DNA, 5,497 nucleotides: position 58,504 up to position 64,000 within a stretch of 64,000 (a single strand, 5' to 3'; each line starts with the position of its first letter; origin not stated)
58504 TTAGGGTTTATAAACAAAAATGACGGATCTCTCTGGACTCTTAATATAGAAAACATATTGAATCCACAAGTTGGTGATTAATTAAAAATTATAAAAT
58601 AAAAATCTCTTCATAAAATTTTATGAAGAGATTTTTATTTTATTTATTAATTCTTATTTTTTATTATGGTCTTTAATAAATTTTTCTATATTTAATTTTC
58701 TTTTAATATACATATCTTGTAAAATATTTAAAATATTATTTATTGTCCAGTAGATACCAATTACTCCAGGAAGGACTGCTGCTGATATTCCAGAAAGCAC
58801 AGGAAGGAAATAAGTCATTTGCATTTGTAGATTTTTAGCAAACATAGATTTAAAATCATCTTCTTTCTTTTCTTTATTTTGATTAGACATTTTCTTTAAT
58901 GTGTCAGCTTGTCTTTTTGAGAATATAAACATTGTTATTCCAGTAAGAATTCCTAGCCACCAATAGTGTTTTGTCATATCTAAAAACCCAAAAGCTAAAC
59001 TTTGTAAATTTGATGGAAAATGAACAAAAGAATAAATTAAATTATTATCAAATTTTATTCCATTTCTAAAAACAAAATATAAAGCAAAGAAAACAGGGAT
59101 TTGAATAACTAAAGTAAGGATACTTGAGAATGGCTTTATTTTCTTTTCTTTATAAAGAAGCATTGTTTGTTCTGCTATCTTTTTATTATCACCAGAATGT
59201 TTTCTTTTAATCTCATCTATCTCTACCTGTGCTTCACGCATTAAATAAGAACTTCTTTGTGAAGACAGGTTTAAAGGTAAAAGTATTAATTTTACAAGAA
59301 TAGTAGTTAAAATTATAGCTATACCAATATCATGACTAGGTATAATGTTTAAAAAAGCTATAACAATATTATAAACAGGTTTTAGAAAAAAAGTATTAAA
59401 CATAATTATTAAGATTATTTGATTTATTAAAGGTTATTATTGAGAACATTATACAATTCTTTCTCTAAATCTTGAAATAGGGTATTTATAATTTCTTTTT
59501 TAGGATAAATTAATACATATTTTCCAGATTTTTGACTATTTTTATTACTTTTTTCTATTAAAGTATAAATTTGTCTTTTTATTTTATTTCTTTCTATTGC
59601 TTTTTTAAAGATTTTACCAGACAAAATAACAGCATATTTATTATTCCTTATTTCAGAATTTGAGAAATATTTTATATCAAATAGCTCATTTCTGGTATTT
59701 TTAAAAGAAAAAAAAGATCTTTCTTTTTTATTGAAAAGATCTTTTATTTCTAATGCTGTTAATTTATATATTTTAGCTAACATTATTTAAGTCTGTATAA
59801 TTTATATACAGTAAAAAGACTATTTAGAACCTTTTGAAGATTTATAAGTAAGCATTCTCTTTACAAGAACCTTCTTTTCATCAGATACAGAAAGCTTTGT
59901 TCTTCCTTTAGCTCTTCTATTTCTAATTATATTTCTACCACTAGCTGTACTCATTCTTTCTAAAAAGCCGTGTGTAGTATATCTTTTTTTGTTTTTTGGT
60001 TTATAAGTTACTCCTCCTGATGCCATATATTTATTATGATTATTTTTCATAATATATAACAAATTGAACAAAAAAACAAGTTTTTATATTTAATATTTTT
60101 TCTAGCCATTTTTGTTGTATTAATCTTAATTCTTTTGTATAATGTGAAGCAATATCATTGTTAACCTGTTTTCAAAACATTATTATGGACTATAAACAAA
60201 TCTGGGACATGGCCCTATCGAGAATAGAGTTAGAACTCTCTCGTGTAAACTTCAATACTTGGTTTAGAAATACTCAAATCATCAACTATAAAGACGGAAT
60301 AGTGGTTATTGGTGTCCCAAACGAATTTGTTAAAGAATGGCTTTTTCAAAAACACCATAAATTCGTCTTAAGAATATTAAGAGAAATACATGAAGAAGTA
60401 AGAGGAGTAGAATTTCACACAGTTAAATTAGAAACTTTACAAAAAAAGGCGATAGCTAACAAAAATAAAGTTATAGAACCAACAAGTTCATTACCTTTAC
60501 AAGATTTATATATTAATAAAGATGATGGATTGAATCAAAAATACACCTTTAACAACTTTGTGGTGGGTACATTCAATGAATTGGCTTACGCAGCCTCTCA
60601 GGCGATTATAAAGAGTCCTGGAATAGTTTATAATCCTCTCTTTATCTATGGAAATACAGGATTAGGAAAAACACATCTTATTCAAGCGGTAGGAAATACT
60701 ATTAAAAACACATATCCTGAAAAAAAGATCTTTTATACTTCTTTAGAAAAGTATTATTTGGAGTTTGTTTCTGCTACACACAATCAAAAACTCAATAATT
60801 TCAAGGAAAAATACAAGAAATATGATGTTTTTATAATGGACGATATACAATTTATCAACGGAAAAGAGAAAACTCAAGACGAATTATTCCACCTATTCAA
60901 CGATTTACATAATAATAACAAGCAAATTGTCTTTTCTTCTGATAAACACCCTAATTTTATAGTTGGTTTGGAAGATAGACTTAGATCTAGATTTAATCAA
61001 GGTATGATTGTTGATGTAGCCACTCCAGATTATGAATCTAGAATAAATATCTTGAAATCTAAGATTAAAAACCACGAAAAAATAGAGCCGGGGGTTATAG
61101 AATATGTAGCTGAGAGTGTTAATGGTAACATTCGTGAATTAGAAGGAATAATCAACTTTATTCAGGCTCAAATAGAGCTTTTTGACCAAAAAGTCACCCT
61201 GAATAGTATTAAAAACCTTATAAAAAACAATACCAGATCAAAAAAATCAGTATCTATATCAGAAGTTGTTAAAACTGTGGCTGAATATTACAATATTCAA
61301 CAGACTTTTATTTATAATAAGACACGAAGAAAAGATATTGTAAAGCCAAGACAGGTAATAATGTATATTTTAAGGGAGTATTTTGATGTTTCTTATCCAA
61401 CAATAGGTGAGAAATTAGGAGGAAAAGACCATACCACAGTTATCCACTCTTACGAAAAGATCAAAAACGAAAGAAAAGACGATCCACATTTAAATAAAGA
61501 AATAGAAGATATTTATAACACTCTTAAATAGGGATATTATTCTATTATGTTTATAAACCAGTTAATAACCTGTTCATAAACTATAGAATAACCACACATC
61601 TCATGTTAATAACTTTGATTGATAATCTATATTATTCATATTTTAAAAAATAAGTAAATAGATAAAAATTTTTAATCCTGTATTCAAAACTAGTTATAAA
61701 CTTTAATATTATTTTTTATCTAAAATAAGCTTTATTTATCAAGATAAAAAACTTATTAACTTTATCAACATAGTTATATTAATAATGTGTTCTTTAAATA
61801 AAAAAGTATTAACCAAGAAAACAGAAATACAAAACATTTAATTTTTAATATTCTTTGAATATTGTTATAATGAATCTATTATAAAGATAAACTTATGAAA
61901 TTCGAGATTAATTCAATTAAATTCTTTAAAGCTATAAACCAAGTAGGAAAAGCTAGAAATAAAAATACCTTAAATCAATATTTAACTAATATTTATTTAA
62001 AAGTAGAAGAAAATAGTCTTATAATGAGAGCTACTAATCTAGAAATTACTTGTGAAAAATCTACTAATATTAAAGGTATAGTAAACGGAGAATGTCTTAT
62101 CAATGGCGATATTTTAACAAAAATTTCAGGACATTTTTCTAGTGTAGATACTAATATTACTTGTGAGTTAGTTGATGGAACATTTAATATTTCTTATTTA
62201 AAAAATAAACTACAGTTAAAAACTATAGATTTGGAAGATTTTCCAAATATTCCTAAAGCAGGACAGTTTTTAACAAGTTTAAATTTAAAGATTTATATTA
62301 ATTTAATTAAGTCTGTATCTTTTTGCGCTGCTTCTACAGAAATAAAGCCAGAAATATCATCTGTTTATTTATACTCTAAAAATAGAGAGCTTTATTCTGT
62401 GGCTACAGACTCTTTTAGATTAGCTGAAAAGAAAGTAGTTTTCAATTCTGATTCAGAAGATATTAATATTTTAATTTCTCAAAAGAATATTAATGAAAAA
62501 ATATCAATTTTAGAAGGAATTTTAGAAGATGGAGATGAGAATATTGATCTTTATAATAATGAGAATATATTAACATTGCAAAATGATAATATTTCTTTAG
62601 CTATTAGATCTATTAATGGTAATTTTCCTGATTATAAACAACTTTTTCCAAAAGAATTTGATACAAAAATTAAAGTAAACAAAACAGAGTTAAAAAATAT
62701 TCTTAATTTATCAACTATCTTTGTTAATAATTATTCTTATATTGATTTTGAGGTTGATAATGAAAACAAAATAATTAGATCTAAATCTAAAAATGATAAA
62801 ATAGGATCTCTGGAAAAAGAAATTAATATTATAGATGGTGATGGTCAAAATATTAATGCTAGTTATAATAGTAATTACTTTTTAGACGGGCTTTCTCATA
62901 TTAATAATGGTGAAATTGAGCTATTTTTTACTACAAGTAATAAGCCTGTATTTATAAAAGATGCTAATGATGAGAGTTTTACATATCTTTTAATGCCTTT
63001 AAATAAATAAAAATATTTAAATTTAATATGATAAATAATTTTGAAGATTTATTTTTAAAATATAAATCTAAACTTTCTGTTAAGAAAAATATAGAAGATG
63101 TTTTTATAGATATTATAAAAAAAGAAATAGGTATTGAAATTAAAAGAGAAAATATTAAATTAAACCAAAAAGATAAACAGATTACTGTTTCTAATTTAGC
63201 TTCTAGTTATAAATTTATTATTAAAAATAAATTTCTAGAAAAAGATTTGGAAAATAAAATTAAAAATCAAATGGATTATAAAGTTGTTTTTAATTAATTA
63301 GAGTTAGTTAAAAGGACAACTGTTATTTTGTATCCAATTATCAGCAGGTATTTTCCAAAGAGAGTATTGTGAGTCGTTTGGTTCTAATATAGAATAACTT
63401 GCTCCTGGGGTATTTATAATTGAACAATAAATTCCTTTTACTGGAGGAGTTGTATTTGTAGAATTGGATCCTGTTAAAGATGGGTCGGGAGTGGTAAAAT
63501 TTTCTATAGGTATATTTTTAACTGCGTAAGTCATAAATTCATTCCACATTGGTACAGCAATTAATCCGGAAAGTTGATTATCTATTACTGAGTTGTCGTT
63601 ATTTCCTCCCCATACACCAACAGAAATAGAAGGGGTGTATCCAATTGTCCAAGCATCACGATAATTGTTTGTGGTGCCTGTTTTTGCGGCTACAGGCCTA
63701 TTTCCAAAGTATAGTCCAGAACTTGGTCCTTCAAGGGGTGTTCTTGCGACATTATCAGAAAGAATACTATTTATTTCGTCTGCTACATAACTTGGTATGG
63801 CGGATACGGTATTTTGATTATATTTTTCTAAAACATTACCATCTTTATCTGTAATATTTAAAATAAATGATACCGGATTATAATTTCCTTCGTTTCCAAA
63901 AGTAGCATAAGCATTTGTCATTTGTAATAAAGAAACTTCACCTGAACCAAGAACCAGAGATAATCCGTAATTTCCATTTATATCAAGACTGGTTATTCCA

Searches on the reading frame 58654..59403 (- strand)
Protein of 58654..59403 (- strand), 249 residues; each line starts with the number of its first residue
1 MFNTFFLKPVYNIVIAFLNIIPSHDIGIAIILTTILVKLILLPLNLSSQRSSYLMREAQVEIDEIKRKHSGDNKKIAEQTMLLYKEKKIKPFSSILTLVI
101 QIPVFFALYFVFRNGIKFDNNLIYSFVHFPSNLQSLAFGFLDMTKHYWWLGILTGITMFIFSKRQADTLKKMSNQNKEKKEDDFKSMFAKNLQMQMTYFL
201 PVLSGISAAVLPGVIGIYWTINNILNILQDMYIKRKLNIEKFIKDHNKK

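Call 82: search_protein_families(library=pfam, proteins=[window:58654-59403:-], max_evalue=0.001)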
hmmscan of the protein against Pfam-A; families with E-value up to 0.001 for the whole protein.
window:58654-59403:- (249 aa): 1 family
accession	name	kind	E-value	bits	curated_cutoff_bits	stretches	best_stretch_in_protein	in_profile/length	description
PF02096.25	60KD_IMP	-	2.6e-39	135.2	35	1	27-235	2-163/163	60Kd inner membrane protein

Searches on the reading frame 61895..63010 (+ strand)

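Call 82: search_protein_families(library=pfam, proteins=[window:61895-63010:+], max_evalue=0.001)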
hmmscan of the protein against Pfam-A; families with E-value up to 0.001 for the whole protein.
window:61895-63010:+ (371 aa): 3 families
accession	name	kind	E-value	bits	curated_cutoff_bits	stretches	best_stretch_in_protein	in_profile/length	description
PF02768.20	DNA_pol3_beta_3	-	6.2e-21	74.9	27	1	248-369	1-120/121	DNA polymerase III beta subunit, C-terminal domain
PF02767.21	DNA_pol3_beta_2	-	8e-21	74.9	27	1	131-246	4-116/116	DNA polymerase III beta subunit, central domain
PF00712.24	DNA_pol3_beta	-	1.1e-15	58.3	24.4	1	1-120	1-120/120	DNA polymerase III beta subunit, N-terminal domain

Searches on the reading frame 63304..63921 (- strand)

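Call 82: search_protein_families(library=pfam, proteins=[window:63304-63921:-], max_evalue=0.001)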
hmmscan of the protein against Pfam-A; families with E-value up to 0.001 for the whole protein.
window:63304-63921:- (205 aa): 1 family
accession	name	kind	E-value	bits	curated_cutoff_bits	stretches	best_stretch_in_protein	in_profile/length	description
PF00905.27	Transpeptidase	-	4.6e-08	33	22.1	1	1-98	167-267/299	Penicillin binding protein transpeptidase domain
